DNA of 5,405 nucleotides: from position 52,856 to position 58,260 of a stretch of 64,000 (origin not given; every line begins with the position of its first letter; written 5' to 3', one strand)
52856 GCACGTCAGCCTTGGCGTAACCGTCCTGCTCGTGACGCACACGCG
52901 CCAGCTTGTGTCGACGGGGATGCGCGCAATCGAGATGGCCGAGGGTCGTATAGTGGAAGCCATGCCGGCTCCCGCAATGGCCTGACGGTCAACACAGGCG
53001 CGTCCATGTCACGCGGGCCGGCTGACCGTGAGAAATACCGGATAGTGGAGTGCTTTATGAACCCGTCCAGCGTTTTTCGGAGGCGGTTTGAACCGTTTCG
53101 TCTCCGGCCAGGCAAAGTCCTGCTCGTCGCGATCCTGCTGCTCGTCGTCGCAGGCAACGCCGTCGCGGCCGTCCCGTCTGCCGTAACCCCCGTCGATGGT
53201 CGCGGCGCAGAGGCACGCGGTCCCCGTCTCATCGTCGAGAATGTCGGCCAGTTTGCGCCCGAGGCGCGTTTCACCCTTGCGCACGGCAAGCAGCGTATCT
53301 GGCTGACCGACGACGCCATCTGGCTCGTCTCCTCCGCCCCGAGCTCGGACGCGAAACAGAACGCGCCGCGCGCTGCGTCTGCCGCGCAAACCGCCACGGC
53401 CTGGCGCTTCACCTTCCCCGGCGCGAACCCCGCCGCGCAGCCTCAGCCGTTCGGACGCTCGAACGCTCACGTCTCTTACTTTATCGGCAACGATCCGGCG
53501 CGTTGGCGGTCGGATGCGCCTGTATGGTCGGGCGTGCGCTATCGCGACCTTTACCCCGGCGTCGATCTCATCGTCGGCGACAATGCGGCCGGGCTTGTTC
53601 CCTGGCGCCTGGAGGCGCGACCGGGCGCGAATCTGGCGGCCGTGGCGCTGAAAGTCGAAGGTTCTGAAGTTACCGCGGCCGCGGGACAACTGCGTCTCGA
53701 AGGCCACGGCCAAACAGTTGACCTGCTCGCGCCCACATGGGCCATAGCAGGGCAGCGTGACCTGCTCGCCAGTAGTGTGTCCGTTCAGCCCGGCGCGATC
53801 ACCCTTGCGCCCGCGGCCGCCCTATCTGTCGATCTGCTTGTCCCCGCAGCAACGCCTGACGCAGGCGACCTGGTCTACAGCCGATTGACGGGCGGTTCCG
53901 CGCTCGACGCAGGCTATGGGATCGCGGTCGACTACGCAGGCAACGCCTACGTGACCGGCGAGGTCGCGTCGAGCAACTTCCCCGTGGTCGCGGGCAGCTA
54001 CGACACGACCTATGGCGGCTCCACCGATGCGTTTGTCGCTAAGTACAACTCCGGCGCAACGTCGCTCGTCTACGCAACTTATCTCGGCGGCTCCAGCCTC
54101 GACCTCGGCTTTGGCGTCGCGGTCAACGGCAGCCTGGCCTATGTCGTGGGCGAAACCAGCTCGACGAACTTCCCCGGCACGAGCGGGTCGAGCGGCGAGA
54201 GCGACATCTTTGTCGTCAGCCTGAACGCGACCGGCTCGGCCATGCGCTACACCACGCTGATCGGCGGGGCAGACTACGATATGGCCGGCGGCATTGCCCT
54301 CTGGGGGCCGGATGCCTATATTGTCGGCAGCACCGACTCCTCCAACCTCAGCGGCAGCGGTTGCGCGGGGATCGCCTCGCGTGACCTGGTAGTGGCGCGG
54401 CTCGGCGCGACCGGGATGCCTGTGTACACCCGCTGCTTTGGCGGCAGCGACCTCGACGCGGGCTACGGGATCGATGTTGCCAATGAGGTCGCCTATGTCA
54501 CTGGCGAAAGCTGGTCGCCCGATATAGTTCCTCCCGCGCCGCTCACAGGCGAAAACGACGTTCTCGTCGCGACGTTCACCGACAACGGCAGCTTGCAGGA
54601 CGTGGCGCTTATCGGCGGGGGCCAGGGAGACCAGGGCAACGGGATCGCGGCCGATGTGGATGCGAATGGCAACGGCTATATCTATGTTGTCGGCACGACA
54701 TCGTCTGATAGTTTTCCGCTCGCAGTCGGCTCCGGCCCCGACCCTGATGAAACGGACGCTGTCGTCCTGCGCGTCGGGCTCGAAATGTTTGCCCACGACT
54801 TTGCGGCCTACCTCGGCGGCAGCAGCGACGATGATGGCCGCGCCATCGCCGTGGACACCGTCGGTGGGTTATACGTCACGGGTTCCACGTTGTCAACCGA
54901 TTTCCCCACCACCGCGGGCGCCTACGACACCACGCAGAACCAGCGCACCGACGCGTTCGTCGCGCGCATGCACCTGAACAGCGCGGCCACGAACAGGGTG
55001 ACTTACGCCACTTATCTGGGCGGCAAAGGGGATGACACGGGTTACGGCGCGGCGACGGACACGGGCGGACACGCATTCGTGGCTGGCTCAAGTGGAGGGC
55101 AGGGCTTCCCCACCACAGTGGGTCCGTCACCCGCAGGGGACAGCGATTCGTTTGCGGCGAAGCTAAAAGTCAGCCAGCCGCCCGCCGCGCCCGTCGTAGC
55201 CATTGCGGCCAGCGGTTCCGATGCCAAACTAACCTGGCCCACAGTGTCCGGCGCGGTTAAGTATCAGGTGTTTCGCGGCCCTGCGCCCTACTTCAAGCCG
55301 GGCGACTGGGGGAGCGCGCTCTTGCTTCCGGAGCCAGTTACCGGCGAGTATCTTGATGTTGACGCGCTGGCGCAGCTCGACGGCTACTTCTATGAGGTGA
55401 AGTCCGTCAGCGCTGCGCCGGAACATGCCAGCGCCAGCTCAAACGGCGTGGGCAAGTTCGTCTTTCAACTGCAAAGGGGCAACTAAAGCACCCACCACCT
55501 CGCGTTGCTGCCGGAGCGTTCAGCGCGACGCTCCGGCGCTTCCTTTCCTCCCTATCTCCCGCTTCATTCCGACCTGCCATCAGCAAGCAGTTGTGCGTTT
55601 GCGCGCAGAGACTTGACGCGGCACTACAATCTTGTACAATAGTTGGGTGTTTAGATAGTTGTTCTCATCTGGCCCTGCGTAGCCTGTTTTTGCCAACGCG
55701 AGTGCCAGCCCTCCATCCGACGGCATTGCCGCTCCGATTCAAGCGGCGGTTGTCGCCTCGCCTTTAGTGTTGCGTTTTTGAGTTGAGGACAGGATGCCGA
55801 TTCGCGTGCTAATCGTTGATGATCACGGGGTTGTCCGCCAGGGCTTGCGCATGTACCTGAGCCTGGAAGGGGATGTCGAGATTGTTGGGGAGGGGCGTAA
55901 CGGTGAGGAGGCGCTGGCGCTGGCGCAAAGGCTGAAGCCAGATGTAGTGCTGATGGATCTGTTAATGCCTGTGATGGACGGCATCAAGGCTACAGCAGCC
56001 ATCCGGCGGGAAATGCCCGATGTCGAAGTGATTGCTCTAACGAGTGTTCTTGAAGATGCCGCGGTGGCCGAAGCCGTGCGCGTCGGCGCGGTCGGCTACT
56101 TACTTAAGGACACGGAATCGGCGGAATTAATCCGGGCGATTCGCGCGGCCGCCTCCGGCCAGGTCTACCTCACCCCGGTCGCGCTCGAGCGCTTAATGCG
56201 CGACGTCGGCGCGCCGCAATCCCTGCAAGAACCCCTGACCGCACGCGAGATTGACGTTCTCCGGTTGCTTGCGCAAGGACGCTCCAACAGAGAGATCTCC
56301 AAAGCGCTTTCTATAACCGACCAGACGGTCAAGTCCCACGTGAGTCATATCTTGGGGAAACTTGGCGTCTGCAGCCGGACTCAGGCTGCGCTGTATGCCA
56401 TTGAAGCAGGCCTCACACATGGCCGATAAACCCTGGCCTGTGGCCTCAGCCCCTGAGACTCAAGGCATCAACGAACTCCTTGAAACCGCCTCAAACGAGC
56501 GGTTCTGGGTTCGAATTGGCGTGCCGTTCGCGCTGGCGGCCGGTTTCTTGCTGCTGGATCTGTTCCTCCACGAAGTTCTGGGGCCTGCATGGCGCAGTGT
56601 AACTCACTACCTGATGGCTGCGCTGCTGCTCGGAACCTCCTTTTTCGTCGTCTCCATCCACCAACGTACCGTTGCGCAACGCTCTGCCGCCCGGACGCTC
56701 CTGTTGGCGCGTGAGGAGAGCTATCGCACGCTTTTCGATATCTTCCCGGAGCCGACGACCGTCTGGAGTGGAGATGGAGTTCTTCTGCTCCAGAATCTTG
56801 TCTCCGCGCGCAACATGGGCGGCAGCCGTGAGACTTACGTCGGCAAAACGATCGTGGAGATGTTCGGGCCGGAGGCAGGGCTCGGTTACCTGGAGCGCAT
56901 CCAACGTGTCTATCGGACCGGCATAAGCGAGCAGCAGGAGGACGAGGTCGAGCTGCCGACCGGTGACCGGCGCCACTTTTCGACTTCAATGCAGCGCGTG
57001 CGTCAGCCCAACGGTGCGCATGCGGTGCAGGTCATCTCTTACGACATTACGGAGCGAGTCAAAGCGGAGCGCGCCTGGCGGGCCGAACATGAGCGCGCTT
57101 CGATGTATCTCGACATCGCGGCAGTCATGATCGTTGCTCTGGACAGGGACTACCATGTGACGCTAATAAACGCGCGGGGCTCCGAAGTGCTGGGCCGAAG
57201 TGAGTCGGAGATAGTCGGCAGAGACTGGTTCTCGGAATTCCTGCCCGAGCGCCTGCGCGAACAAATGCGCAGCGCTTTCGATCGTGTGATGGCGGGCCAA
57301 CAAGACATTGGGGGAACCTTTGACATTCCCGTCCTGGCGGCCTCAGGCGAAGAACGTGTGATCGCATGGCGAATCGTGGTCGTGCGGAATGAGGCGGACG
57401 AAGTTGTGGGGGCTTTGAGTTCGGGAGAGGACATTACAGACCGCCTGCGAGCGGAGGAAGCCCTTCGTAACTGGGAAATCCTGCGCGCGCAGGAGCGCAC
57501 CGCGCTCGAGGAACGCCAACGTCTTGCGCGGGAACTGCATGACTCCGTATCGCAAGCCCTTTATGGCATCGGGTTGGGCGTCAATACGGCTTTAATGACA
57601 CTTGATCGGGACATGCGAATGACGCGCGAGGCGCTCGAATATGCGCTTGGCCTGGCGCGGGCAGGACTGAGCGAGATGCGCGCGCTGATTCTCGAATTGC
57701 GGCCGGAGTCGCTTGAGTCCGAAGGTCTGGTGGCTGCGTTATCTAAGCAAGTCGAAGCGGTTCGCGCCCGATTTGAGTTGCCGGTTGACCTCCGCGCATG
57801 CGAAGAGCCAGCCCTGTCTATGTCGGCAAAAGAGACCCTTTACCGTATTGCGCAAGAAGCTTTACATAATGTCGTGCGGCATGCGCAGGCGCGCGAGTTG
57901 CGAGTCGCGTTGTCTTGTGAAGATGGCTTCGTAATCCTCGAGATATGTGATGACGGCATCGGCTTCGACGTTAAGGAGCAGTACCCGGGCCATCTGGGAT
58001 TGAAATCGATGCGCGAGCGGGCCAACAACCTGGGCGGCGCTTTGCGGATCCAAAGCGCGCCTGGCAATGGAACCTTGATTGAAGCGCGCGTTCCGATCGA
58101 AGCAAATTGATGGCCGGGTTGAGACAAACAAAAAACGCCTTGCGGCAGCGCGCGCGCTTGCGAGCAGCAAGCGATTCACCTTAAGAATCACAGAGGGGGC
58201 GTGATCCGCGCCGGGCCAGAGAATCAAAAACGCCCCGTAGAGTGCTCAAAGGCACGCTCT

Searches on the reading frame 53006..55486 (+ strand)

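Call 14: search_protein_families(library=pfam, proteins=[window:53006-55486:+], max_evalue=0.01)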
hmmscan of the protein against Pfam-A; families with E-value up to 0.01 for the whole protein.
window:53006-55486:+ (826 aa): 2 families
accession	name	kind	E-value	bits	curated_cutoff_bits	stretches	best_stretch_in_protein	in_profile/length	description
PF25778.1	DUF7948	-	7.9e-27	95.1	27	1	77-245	2-175/214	Domain of unknown function (DUF7948)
PF06739.17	SBBP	-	1e-24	86.6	20.5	2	599-634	2-38/38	Beta-propeller repeat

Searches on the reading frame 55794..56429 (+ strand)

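Call 14: search_protein_families(library=pfam, proteins=[window:55794-56429:+], max_evalue=0.01)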
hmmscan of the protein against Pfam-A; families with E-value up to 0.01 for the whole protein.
window:55794-56429:+ (211 aa): 5 families
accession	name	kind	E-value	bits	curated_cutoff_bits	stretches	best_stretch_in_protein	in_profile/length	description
PF00072.30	Response_reg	-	3.1e-27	95.4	30.2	1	5-117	1-111/111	Response regulator receiver domain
PF00196.25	GerE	-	4e-20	71.6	23.5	1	147-202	2-57/57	Bacterial regulatory proteins, luxR family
PF08281.18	Sigma70_r4_2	-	0.00022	21.2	25.7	1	154-190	17-54/54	Sigma-70, region 4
PF13384.12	HTH_23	-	0.0009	19.4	24.6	1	152-180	7-35/50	Homeodomain-like domain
PF13518.12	HTH_28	-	0.0095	16.5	25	0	155-184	5-34/52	Helix-turn-helix domain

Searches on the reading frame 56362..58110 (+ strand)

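Call 14: search_protein_families(library=pfam, proteins=[window:56362-58110:+], max_evalue=0.01)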
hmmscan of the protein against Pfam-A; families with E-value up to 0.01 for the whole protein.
window:56362-58110:+ (582 aa): 8 families
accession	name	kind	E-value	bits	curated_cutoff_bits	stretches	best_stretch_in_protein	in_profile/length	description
PF08448.16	PAS_4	-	4.7e-31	107.7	23.1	2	255-361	6-108/110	PAS fold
PF07730.19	HisKA_3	-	2.2e-16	60.6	24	1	384-451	1-68/68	Histidine kinase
PF02518.31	HATPase_c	-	1e-11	45.7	26.4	1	491-580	4-110/111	Histidine kinase-, DNA gyrase B-, and HSP90-like ATPase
PF00989.32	PAS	-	7.4e-11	42.5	22.6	1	253-358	10-113/113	PAS fold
PF13426.13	PAS_9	-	1.3e-07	32.3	27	1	257-360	6-103/103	PAS domain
PF08447.18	PAS_3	-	1.7e-07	31.9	25.6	1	269-350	4-84/89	PAS fold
PF13581.12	HATPase_c_2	-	2.5e-05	24.7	27.4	1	464-543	15-87/127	Histidine kinase-like ATPase domain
PF24820.1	Diguanyl_cycl_sensor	-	0.0017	18.7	28.1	1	257-312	9-63/109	Diguanylate cyclase-like sensor domain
